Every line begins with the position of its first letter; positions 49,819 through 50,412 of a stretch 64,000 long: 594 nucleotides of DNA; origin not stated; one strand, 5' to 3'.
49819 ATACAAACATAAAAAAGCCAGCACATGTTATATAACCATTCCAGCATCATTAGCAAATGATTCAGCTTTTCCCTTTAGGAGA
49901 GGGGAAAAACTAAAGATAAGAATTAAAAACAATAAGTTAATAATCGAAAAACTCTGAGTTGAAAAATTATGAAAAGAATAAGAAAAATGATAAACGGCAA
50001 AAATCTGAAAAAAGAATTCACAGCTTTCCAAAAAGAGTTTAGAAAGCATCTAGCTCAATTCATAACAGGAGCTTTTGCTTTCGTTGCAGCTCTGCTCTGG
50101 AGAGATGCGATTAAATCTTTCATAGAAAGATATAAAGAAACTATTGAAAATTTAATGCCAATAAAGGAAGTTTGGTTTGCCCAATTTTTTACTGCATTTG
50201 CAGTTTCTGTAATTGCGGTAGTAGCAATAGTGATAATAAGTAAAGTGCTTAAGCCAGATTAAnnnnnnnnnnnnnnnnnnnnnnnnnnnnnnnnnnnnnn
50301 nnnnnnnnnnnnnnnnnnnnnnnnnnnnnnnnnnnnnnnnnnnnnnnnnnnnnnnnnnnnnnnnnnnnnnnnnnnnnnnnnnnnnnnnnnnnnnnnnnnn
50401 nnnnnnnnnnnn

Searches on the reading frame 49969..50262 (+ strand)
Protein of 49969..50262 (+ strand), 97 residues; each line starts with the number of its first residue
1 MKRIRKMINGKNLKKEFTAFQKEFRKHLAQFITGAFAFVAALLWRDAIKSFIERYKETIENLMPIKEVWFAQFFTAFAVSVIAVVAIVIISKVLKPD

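Call 50: find_encoding_contigs(protein=window:49969-50262:+, flank=4000, max_places=6)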
Protein window:49969-50262:+ (97 aa): 2 contigs read that carry it; 1 place shown.
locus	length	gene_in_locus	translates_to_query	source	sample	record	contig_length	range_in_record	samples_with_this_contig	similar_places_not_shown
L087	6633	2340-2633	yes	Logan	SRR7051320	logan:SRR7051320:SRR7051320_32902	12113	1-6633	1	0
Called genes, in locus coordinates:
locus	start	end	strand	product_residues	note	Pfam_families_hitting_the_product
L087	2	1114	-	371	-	?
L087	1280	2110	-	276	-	-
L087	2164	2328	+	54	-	-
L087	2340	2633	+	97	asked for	PF18898:DUF5654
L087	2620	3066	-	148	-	-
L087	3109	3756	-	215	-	PF00702:Hydrolase, PF06888:Put_Phosphatase (weak), PF12710:HAD, PF13419:HAD_2 (faint), PF08282:Hydrolase_3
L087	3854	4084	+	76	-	-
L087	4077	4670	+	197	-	PF14528:LAGLIDADG_3 (faint)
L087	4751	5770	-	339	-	PF02016:Peptidase_S66, PF17676:Peptidase_S66C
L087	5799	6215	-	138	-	PF13489:Methyltransf_23 (faint), PF13847:Methyltransf_31, PF08241:Methyltransf_11 (weak), PF13649:Methyltransf_25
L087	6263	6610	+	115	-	-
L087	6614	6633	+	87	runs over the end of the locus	PF04463:2-thiour_desulf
